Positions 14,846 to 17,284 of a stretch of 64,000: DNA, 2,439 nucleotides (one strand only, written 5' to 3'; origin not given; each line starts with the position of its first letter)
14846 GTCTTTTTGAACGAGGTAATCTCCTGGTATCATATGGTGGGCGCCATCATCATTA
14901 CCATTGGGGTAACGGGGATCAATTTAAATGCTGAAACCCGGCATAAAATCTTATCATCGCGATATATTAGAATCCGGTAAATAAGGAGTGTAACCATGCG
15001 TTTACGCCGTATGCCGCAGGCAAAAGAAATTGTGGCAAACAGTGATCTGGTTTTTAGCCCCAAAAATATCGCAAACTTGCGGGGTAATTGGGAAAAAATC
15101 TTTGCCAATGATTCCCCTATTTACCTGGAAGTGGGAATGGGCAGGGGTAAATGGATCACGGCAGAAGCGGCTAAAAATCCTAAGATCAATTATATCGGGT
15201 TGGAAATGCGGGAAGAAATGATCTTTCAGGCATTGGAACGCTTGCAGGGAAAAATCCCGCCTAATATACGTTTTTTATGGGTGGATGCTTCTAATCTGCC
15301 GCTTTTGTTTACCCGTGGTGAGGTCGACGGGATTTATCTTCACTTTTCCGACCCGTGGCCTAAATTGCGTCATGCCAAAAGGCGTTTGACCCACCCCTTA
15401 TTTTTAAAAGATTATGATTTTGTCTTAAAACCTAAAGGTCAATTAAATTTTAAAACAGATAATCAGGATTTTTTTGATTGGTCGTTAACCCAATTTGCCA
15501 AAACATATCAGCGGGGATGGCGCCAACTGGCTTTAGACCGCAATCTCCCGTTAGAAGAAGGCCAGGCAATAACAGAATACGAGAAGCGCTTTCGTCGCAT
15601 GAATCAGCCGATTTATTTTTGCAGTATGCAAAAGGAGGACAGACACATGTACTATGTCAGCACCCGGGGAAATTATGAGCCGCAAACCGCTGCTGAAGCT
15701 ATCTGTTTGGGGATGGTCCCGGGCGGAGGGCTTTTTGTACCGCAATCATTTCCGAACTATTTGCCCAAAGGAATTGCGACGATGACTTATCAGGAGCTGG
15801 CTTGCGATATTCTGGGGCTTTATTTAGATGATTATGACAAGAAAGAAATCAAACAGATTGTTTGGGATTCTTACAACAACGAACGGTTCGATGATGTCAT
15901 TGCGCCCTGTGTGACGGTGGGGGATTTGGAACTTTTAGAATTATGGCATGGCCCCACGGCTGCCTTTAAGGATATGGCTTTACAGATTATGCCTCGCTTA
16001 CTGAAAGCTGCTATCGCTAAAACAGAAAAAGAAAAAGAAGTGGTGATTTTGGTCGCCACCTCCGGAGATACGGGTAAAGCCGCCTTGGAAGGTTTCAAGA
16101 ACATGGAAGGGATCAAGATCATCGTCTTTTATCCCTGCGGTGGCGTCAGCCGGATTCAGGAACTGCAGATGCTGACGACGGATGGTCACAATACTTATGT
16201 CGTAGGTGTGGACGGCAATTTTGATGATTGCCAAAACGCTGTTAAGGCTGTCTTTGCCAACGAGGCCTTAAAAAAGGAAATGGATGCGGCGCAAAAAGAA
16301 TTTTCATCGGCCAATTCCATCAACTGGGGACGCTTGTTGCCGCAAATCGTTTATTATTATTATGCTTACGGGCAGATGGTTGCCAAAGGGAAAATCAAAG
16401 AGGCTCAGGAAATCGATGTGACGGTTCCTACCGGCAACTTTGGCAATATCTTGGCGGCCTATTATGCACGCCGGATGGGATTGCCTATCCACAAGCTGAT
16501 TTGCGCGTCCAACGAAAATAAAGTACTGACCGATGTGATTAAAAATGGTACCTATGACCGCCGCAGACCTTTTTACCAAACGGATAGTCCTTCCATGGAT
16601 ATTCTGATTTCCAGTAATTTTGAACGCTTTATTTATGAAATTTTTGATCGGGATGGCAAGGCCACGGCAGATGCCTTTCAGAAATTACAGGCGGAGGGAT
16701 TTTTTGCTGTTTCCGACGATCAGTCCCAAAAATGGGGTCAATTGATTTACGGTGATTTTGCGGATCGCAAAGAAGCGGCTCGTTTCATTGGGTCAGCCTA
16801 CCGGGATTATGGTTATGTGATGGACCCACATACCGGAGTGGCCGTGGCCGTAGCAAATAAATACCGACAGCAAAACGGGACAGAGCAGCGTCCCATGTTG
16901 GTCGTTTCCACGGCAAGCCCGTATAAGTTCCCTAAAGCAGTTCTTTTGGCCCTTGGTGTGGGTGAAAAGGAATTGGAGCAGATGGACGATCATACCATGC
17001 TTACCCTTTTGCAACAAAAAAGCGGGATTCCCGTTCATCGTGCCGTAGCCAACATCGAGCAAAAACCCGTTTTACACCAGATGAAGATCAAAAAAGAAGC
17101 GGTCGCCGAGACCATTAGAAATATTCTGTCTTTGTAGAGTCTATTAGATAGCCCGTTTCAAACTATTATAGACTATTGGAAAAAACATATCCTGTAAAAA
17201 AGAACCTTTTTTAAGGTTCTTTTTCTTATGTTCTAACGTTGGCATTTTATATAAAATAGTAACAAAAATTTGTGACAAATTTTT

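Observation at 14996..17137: TrmB (tRNA m7G46 methyltransferase) and threonine synthase encoded as one in-frame 713 aa ORF, with an internal SD before the ThrC start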

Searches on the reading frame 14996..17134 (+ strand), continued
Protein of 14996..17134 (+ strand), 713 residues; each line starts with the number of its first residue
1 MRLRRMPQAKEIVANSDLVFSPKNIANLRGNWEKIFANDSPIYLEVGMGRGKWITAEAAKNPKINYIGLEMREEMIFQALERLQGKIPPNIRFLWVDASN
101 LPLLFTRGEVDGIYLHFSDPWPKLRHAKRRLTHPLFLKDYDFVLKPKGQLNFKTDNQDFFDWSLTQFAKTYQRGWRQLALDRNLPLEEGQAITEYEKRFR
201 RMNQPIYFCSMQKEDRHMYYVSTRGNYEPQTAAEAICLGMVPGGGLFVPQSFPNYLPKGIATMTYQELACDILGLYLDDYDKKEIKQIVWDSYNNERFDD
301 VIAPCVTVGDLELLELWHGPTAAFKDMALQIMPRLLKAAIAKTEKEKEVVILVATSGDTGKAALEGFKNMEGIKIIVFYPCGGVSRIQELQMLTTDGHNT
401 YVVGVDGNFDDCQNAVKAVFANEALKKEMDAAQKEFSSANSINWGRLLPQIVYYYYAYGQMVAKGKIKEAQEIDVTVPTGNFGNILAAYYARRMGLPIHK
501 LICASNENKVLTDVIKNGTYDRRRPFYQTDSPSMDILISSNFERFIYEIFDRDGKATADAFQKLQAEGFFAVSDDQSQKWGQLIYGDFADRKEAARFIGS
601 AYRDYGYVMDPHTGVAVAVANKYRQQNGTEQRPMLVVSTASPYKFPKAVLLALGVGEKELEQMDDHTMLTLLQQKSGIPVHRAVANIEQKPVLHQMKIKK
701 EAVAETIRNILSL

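Call 68: fold_search(model_id=the predicted structure, library=pdb)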
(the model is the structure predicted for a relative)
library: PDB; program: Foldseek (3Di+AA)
matches with E <= 10: 1908; with E <= 0.001: 1019
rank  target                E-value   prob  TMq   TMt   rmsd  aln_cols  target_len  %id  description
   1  8g1y_A                3.9e-52  1.00  0.66  0.93   2.3       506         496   42  Crystal Structure of the Threonine Synthase from Streptococcus pneumoniae in complex with Pyridoxal 5-phosphate. (released 2023-02-15)
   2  8g1y_B                6.0e-52  1.00  0.65  0.93   2.2       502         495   43  Crystal Structure of the Threonine Synthase from Streptococcus pneumoniae in complex with Pyridoxal 5-phosphate. (released 2023-02-15)
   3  4f4f_A                3.8e-40  1.00  0.58  0.87   3.1       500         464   33  X-Ray crystal structure of PLP bound Threonine synthase from Brucella melitensis (released 2012-06-27)
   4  1kl7_A                2.6e-38  1.00  0.60  0.82   3.5       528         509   32  Crystal Structure of Threonine Synthase from Yeast (released 2002-04-24)
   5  3v7n                  1.0e-33  1.00  0.56  0.85   3.3       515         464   28  Crystal structure of Threonine synthase (thrC) from from Burkholderia thailandensis (released 2012-01-11)
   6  1vb3                  6.8e-27  1.00  0.53  0.86   3.6       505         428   26  Crystal Structure of Threonine Synthase from Escherichia coli (released 2005-06-21)
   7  1yzh_B                7.1e-21  1.00  0.27  0.89   2.3       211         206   39  Crystal Structure of the Conserved Hypothetical Protein, Methyltransferase from Streptococcus pneumoniae TIGR4 (released 2005-04-12)
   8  7nzi_A                5.0e-20  1.00  0.28  0.92   1.7       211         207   40  TrmB complex with SAH (released 2021-09-15)
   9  1yzh_A                5.6e-20  1.00  0.27  0.90   1.9       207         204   40  Crystal Structure of the Conserved Hypothetical Protein, Methyltransferase from Streptococcus pneumoniae TIGR4 (released 2005-04-12)
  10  2fca_B                2.1e-19  1.00  0.26  0.88   2.6       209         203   38  The structure of BsTrmB (released 2006-08-15)
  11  2fca_A                2.9e-19  1.00  0.27  0.91   1.9       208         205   39  The structure of BsTrmB (released 2006-08-15)
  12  7nyb_A                3.4e-19  1.00  0.27  0.91   1.9       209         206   40  TrmB complex with SAM (released 2021-09-15)
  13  7nyb_B                6.2e-19  1.00  0.27  0.91   2.0       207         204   39  TrmB complex with SAM (released 2021-09-15)
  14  7nzj_C                6.2e-19  1.00  0.27  0.91   1.9       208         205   39  Structure of bsTrmB apo (released 2021-09-15)
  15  2c2b_C                3.0e-14  1.00  0.40  0.61  14.4       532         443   19  Crystallographic structure of Arabidopsis thaliana Threonine synthase complexed with pyridoxal phosphate and S-adenosy (released 2005-11-28)
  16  2c2b_E                3.2e-14  1.00  0.37  0.58  15.2       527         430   18  Crystallographic structure of Arabidopsis thaliana Threonine synthase complexed with pyridoxal phosphate and S-adenosy (released 2005-11-28)
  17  2c2b_A                5.3e-14  1.00  0.40  0.61  14.4       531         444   18  Crystallographic structure of Arabidopsis thaliana Threonine synthase complexed with pyridoxal phosphate and S-adenosy (released 2005-11-28)
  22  2c2b_B                4.9e-13  1.00  0.36  0.56  15.5       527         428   19  Crystallographic structure of Arabidopsis thaliana Threonine synthase complexed with pyridoxal phosphate and S-adenosy (released 2005-11-28)
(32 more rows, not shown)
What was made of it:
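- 15647..17137 (+): ThrC part of the ORF (aa 218-713, 55.4 kDa if made alone): a complete threonine synthase, ending in a TAG stop at 17135-17137. The predicted fold matches 8g1y with a target-normalised TM-score of 0.93 (call 68).
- On Threonine synthase ThrC (EC 4.2.3.1), long form: The model matches 8g1y with a target-normalised TM-score of 0.93 (call 68).
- That plant ThrC is activated by SAM is established knowledge (solved structure 2c2b appears in call 68).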

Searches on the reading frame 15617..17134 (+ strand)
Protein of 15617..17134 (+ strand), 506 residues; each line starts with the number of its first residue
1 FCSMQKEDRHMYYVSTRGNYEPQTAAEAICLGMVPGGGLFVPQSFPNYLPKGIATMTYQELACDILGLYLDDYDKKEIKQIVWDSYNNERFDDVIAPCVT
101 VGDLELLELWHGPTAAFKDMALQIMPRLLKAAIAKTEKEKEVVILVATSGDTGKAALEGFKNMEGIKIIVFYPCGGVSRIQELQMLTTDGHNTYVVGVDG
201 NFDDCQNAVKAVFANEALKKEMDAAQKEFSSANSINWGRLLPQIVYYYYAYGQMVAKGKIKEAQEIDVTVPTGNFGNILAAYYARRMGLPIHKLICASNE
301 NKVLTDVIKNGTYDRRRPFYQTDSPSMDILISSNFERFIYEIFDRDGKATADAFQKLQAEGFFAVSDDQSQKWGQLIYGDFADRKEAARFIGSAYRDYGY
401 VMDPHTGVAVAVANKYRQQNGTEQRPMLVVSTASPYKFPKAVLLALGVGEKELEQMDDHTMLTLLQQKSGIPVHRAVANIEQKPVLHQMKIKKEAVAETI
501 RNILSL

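Call 4: search_protein_families(library=ncbifam, proteins=[window:15647-17134:+], max_evalue=0.001)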
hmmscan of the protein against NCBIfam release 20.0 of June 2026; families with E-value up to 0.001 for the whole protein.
window:15647-17134:+ (496 aa): 1 family
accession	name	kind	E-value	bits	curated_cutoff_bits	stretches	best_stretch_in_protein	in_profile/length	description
TIGR00260.1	thrC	equivalog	1.8e-75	254.3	167.1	1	65-441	12-337/340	threonine synthase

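Call 51: search_solved_structures(query=window:15617-17134:+, max_evalue=1e-60, show_alignments=1)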
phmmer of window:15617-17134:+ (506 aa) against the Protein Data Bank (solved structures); distinct sequences matched with E-value up to 1e-60: 4.
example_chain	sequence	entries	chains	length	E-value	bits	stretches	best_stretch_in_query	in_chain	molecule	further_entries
8g1y_A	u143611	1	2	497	1e-122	413.5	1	11-492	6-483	Threonine synthase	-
4f4f_A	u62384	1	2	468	5.9e-87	295.5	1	10-471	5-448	Threonine synthase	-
1kl7_A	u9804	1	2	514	8.7e-77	262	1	12-447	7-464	Threonine Synthase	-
3v7n_A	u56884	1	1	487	2.1e-70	240.9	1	11-448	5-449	Threonine synthase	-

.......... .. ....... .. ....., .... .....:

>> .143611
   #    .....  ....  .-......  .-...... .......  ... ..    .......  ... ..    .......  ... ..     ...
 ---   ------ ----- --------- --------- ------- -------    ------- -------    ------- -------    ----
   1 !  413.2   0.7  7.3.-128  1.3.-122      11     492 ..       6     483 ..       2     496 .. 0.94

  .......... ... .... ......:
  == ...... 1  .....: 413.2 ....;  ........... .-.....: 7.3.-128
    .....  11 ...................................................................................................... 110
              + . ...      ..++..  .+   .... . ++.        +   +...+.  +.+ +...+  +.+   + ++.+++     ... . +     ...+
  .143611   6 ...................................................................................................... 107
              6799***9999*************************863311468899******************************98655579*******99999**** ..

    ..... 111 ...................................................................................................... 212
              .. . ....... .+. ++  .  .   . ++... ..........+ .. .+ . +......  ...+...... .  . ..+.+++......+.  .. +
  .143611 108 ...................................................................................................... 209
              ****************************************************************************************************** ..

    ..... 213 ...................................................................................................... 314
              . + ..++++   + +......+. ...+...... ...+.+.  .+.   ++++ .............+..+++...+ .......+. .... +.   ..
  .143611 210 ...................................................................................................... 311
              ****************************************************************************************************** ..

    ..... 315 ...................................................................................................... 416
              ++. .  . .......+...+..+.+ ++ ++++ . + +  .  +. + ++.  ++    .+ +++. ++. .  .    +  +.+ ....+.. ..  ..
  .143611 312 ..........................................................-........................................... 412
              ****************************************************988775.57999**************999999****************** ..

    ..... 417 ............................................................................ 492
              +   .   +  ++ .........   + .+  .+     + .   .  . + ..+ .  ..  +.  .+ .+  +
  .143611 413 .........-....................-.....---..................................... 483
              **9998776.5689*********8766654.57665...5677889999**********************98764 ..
